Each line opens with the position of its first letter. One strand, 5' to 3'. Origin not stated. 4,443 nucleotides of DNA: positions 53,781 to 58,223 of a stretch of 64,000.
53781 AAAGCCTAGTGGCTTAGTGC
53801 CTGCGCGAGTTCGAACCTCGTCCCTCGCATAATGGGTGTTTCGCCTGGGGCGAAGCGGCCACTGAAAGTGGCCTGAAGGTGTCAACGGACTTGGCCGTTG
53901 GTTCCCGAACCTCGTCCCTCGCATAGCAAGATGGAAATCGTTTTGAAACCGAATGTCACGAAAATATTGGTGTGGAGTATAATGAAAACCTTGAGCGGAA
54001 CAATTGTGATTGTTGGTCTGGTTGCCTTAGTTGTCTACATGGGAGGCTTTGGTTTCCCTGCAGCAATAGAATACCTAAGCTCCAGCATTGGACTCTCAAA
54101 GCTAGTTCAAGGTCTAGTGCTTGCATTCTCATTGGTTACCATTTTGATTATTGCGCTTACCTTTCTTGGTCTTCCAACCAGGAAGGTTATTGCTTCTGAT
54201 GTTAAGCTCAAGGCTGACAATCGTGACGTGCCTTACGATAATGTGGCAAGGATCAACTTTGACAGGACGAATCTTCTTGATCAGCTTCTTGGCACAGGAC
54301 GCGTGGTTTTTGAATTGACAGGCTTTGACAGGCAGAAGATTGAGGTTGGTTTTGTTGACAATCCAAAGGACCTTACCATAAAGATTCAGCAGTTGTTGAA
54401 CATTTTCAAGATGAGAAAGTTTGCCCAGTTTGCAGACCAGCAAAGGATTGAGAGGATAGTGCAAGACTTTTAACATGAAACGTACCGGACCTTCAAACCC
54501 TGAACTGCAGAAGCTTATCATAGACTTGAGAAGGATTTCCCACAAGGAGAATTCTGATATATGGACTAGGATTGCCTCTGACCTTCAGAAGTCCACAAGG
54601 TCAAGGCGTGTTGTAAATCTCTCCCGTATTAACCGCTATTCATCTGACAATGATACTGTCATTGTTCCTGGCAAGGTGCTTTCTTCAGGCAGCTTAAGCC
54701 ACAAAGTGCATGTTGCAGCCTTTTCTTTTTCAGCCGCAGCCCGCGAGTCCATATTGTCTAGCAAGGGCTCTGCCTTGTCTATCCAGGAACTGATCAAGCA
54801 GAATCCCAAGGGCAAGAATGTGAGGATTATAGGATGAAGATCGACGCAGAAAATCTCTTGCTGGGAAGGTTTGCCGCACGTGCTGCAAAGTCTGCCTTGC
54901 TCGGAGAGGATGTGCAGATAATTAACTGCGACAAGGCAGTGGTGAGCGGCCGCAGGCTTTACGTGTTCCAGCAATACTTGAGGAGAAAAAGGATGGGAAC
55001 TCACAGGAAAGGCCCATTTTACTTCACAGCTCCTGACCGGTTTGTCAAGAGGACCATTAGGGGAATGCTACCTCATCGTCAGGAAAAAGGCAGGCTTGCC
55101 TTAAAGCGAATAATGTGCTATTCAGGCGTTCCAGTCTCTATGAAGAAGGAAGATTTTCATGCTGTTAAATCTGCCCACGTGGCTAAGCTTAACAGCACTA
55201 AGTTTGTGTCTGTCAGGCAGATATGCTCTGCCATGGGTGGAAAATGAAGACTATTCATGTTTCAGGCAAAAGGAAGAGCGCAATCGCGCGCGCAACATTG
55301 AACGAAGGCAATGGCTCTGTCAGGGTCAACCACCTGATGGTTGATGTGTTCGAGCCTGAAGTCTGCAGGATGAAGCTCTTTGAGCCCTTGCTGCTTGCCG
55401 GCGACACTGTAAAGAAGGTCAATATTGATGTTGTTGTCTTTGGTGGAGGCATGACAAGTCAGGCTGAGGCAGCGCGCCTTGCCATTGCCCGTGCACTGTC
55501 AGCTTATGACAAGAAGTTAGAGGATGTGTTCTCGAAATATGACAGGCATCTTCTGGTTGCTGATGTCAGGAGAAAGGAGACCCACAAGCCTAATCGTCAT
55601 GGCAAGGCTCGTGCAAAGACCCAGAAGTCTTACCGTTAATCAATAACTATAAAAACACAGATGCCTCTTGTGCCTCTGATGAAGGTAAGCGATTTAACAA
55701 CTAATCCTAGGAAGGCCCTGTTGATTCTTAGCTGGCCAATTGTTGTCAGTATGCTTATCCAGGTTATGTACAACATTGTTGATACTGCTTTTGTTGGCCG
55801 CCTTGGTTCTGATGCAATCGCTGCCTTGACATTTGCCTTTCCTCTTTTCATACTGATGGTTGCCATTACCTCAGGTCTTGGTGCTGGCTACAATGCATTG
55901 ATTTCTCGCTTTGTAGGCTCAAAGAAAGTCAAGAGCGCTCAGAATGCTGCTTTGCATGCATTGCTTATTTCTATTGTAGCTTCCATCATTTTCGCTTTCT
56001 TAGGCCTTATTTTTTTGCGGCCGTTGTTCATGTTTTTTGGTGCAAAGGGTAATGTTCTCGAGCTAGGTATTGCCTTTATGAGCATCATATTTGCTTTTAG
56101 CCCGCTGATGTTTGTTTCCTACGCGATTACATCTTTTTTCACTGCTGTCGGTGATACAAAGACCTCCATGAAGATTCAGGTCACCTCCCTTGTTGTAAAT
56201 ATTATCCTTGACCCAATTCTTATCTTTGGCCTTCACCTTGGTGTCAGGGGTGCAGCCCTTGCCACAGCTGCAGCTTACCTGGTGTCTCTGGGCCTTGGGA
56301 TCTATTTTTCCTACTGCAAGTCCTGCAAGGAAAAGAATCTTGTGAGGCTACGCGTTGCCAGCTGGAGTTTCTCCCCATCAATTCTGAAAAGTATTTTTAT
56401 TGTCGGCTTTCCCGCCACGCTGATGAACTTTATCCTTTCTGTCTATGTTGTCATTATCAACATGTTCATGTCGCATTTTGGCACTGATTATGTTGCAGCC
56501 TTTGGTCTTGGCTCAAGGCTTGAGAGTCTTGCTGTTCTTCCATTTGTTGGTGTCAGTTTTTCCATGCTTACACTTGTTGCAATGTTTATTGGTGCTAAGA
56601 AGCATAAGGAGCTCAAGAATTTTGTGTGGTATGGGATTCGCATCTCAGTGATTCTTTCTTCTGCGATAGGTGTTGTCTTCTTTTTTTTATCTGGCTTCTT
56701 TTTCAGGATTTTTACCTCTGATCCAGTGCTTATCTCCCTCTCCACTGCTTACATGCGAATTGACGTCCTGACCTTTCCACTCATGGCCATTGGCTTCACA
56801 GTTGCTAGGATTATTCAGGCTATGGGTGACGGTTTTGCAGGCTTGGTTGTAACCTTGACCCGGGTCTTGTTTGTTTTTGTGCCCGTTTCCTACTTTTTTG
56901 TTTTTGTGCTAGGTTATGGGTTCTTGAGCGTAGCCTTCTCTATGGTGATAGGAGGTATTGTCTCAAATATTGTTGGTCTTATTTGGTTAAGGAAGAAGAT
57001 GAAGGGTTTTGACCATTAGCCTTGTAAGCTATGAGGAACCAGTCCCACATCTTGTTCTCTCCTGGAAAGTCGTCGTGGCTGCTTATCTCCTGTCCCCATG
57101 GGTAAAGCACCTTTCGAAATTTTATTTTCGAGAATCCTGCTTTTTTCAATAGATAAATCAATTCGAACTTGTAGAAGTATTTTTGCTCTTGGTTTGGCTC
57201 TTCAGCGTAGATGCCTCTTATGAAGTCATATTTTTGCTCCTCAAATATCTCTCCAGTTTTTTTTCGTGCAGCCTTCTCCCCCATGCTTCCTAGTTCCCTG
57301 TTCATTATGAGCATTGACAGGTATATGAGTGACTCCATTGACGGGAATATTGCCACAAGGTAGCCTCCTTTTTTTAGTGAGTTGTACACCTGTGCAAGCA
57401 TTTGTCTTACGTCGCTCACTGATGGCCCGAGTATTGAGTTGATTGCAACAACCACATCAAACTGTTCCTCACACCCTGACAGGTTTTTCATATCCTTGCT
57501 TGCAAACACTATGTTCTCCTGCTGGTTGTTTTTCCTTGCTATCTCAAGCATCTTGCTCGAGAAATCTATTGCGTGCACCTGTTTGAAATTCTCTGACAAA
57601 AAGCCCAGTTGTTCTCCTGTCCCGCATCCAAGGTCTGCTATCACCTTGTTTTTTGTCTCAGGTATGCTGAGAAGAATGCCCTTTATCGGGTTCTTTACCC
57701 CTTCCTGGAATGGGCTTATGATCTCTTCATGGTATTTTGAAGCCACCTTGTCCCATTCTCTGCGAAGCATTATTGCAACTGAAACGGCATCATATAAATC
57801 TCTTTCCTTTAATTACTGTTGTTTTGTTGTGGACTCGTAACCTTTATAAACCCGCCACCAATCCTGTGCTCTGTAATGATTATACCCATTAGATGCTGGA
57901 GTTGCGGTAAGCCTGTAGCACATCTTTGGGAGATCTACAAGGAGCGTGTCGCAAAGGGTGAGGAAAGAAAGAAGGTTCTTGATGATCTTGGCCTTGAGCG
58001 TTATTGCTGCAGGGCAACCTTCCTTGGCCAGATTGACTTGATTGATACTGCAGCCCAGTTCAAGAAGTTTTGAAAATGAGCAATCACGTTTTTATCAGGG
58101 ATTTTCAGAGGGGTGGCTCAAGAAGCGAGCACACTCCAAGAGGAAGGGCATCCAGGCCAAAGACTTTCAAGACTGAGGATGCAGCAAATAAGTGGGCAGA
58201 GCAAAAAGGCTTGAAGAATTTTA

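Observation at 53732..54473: tRNA-Leu 3' end duplicated 94 bp downstream, bracketing a hairpin-rich spacer and preceding an inserted membrane-protein gene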

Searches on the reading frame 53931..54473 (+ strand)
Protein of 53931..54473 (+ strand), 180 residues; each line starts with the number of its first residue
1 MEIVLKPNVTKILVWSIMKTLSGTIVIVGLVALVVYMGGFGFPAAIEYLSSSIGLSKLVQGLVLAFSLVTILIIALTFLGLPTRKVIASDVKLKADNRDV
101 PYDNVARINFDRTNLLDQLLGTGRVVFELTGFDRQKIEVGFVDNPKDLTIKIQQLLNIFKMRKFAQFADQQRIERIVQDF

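Call 7: search_protein_families(library=pfam, proteins=[window:53931-54473:+], max_evalue=0.01)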
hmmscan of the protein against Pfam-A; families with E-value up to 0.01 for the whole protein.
window:53931-54473:+ (180 aa): 0 families
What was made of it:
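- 53931..54473 (+): 180-aa membrane-protein gene. It is a conserved operon member in this subclade and is not part of the insertion. No Pfam match (call 7).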

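Call 10: find_homologous_proteins(query=window:53931-54473:+)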
Query window:53931-54473:+ (180 aa): 1 proteins with E <= 0.001 among 514 candidates.
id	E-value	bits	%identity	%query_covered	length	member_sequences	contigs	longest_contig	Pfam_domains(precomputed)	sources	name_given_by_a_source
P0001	9.1e-96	337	100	91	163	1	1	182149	-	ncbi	ncbi:MAG: hypothetical protein V1837_07495 [Candidatus Woesearchaeota archaeon]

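Call 22: find_encoding_contigs(protein=P0001, flank=3000, max_places=10)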
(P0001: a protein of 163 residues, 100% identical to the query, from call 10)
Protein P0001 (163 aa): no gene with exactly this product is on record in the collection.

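Call 41: find_homologous_proteins(query=A2, max_evalue=0.00001)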
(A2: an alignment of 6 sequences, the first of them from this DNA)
Query A2 (6 sequences) (180 aa, profile of the alignment): 9 proteins with E <= 0.00001 among 5988 candidates.
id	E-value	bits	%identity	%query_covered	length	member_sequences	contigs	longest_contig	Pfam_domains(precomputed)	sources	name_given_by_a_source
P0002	1.1e-69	252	32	98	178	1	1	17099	-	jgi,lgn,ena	-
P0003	1.0e-64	236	27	95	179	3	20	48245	-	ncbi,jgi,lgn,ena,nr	ncbi:MAG: hypothetical protein QF506_02180 [Candidatus Woesearchaeota archaeon]|nr:hypothetical prot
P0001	8.0e-64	233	100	91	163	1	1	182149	-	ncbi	ncbi:MAG: hypothetical protein V1837_07495 [Candidatus Woesearchaeota archaeon]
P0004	2.1e-59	219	27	95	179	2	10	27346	-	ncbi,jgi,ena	-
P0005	1.6e-51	193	24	97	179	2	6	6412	-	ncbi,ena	-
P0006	3.1e-51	192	42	90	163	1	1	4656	-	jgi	jgi:hypothetical protein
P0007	2.4e-48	183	32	96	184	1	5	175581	-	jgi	-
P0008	6.0e-46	175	32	99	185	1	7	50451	-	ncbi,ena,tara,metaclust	tara:strand:+ start:976 stop:1533 length:558 start_codon:yes stop_codon:yes gene_type:complete|metac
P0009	5.7e-43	165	34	100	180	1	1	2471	-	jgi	jgi:hypothetical protein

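Call 42: find_encoding_contigs(protein=P0006, flank=1500, max_places=4)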
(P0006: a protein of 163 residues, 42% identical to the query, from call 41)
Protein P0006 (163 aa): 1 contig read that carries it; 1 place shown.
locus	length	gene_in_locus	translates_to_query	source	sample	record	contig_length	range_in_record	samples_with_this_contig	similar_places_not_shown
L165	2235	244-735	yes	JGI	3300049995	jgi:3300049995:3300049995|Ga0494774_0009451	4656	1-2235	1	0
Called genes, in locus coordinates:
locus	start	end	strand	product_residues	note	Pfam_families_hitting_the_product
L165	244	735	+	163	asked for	-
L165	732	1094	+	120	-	PF17135:Ribosomal_L18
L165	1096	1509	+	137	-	PF00572:Ribosomal_L13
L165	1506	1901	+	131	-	PF00380:Ribosomal_S9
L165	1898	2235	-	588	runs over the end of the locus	-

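Call 43: find_encoding_contigs(protein=P0009, flank=1500, max_places=4)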
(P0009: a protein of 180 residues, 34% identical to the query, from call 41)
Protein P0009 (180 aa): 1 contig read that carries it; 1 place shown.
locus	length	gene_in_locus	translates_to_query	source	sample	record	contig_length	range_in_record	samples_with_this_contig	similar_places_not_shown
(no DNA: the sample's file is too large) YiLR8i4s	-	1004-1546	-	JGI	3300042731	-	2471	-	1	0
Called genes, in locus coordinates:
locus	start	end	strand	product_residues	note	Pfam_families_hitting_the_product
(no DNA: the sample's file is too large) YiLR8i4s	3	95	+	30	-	?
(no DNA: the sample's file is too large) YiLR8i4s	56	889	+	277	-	PF01193:RNA_pol_L, PF01000:RNA_pol_A_bac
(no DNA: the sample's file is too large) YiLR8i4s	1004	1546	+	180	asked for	-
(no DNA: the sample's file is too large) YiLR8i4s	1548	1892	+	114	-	PF17135:Ribosomal_L18, PF00828:Ribosomal_L27A (weak)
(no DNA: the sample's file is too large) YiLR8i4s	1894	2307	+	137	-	PF00572:Ribosomal_L13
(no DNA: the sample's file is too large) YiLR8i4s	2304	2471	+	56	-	?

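Call 44: find_encoding_contigs(protein=P0007, flank=1500, max_places=5)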
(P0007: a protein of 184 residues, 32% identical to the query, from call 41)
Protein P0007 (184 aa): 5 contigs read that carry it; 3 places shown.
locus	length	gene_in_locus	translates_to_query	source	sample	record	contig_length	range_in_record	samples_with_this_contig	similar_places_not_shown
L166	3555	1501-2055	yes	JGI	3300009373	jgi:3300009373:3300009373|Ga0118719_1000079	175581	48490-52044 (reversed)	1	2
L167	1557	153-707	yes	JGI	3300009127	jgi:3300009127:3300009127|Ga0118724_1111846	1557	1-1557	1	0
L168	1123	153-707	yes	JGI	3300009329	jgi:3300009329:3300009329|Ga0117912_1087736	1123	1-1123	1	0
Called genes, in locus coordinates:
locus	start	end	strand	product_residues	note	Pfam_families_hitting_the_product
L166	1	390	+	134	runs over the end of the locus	PF00411:Ribosomal_S11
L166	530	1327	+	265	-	PF01193:RNA_pol_L, PF01000:RNA_pol_A_bac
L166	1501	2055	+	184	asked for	-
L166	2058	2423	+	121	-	PF17135:Ribosomal_L18 (weak), PF00828:Ribosomal_L27A (faint)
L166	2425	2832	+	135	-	PF00572:Ribosomal_L13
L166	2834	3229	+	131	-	PF00380:Ribosomal_S9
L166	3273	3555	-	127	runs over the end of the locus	PF10604:Polyketide_cyc2 (weak)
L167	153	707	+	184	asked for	-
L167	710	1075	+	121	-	PF17135:Ribosomal_L18 (weak), PF00828:Ribosomal_L27A (faint)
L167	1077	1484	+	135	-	PF00572:Ribosomal_L13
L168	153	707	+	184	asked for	-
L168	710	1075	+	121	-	PF17135:Ribosomal_L18 (weak), PF00828:Ribosomal_L27A (faint)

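Call 45: find_encoding_contigs(protein=P0002, flank=1500, max_places=4)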
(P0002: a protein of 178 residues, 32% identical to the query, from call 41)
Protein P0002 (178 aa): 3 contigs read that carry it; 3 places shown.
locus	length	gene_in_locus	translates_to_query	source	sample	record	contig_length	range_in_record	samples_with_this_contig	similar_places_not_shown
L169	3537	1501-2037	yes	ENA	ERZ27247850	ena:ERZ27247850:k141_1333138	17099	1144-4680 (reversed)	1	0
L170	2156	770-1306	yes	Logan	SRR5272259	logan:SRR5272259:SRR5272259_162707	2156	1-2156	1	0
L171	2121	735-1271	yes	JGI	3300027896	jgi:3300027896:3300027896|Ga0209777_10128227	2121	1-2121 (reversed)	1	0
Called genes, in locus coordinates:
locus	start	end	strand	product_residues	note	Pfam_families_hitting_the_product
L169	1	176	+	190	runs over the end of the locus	PF01479:S4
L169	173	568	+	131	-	PF00411:Ribosomal_S11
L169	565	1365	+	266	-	PF01193:RNA_pol_L, PF13484:Fer4_16 (faint), PF01000:RNA_pol_A_bac, PF13183:Fer4_8 (faint), PF12838:Fer4_7 (faint), PF13187:Fer4_9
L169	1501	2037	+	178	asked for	-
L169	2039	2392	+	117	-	PF17135:Ribosomal_L18, PF00828:Ribosomal_L27A (weak)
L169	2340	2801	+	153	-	PF00572:Ribosomal_L13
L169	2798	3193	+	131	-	PF00380:Ribosomal_S9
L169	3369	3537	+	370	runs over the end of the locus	-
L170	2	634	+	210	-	?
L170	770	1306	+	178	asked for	-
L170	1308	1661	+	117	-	PF17135:Ribosomal_L18, PF00828:Ribosomal_L27A (weak)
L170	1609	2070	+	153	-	PF00572:Ribosomal_L13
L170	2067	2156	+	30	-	?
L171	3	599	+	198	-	?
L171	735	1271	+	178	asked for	-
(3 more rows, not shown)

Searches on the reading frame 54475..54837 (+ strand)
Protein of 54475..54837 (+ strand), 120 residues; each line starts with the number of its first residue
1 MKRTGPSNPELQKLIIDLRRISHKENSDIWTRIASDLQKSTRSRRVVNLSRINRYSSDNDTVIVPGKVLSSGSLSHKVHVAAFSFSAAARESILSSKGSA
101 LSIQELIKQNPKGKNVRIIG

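Call 7: search_protein_families(library=pfam, proteins=[window:54475-54837:+], max_evalue=0.01)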
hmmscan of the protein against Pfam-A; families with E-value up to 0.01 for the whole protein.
window:54475-54837:+ (120 aa): 2 families
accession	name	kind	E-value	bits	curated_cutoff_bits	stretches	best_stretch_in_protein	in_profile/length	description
PF17135.9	Ribosomal_L18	-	8.2e-10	38.8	28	1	12-118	25-138/188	Ribosomal protein 60S L18 and 50S L18e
PF00828.25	Ribosomal_L27A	-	1.3e-05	25.9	21.5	1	42-99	20-70/72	Ribosomal proteins 50S-L15, 50S-L18e, 60S-L27A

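Call 21: find_encoding_contigs(protein=window:54475-54834:+, flank=3000, max_places=10)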
Protein window:54475-54834:+ (120 aa): no gene with exactly this product is on record in the collection.

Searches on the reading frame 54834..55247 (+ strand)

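Call 7: search_protein_families(library=pfam, proteins=[window:54834-55247:+], max_evalue=0.01)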
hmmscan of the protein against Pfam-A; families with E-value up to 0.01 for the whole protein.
window:54834-55247:+ (137 aa): 1 family
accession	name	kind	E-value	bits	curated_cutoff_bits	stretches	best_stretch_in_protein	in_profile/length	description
PF00572.24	Ribosomal_L13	-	5.9e-13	49.4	23.8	1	3-100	6-117/119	Ribosomal protein L13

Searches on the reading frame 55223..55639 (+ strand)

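Call 7: search_protein_families(library=pfam, proteins=[window:55223-55639:+], max_evalue=0.01)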
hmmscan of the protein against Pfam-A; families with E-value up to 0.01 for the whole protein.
window:55223-55639:+ (138 aa): 1 family
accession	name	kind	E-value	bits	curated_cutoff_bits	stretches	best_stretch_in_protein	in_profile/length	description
PF00380.25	Ribosomal_S9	-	7.5e-33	114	22.5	1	15-138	1-121/121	Ribosomal protein S9/S16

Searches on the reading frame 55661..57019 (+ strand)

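Call 7: search_protein_families(library=pfam, proteins=[window:55661-57019:+], max_evalue=0.01)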
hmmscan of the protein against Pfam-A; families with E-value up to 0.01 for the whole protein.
window:55661-57019:+ (452 aa): 1 family
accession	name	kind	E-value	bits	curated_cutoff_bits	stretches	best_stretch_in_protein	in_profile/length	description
PF01554.23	MatE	-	2.7e-58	196.7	24.9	2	26-186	1-161/161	MatE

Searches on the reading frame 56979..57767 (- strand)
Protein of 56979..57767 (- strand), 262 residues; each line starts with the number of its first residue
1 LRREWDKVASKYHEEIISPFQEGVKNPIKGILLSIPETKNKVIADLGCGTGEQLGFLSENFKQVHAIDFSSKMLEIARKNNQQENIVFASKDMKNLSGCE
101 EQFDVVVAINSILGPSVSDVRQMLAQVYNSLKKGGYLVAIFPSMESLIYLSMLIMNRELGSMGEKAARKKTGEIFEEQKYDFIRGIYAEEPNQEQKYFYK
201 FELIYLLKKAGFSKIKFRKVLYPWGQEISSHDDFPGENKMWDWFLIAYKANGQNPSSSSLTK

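Call 81: search_protein_families(library=pfam, proteins=[window:56979-57767:-], max_evalue=0.01)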
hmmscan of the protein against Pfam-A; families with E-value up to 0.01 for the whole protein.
window:56979-57767:- (262 aa): 15 families
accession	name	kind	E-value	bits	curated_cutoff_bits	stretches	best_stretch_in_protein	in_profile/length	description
PF13649.12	Methyltransf_25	-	8.1e-20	71.8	27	1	43-135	1-97/97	Methyltransferase domain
PF08241.18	Methyltransf_11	-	4.7e-17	62.9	21.2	1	45-138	2-94/95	Methyltransferase domain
PF13847.12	Methyltransf_31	-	1.1e-15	58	27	1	38-148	2-119/145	Methyltransferase domain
PF08242.18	Methyltransf_12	-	3.1e-14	53.9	30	1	45-137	2-98/98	Methyltransferase domain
PF13489.12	Methyltransf_23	-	5.6e-10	39.6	27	1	38-213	21-160/164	Methyltransferase domain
PF01209.24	Ubie_methyltran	-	2.9e-08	33.8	20.1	1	39-219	47-220/233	ubiE/COQ5 methyltransferase family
PF05148.21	Methyltransf_8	-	9.1e-08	32.7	27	1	11-169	43-183/219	Hypothetical methyltransferase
PF05175.20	MTS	-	9.7e-07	29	23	1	34-143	26-142/170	Methyltransferase small domain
PF06325.19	PrmA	-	7.6e-06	26.1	22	1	37-138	160-257/296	Ribosomal protein L11 methyltransferase (PrmA)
PF05219.18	DREV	-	4.2e-05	23.2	26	1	36-137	91-184/265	DREV methyltransferase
PF03848.20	TehB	-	6.7e-05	22.8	20.4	1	43-139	34-132/193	Tellurite resistance protein TehB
PF08003.17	Methyltransf_9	-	0.0018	17.7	23.8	1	34-138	110-216/315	Protein of unknown function (DUF1698)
PF01739.24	CheR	-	0.0023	17.9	27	0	79-138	113-172/195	CheR methyltransferase, SAM binding domain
PF01728.25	FtsJ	-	0.0052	17.2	24.1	1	39-108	21-97/181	FtsJ-like methyltransferase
PF09445.16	Methyltransf_15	-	0.0074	16.3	22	0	41-83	2-44/165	RNA cap guanine-N2 methyltransferase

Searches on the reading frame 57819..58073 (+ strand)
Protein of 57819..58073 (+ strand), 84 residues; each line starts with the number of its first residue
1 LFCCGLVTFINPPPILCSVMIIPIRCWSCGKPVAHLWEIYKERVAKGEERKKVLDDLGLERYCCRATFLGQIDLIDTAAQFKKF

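Call 7: search_protein_families(library=pfam, proteins=[window:57819-58073:+], max_evalue=0.01)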
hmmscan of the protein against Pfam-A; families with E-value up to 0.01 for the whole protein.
window:57819-58073:+ (84 aa): 2 families
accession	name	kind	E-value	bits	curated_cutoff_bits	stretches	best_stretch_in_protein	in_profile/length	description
PF01194.22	RNA_pol_N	-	7.9e-27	93.7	26.9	1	21-77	1-57/58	RNA polymerases N / 8 kDa subunit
PF05864.17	Chordopox_RPO7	-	0.0026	18.4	27.5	1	20-73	1-49/63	Chordopoxvirus DNA-directed RNA polymerase 7 kDa polypeptide (RPO7)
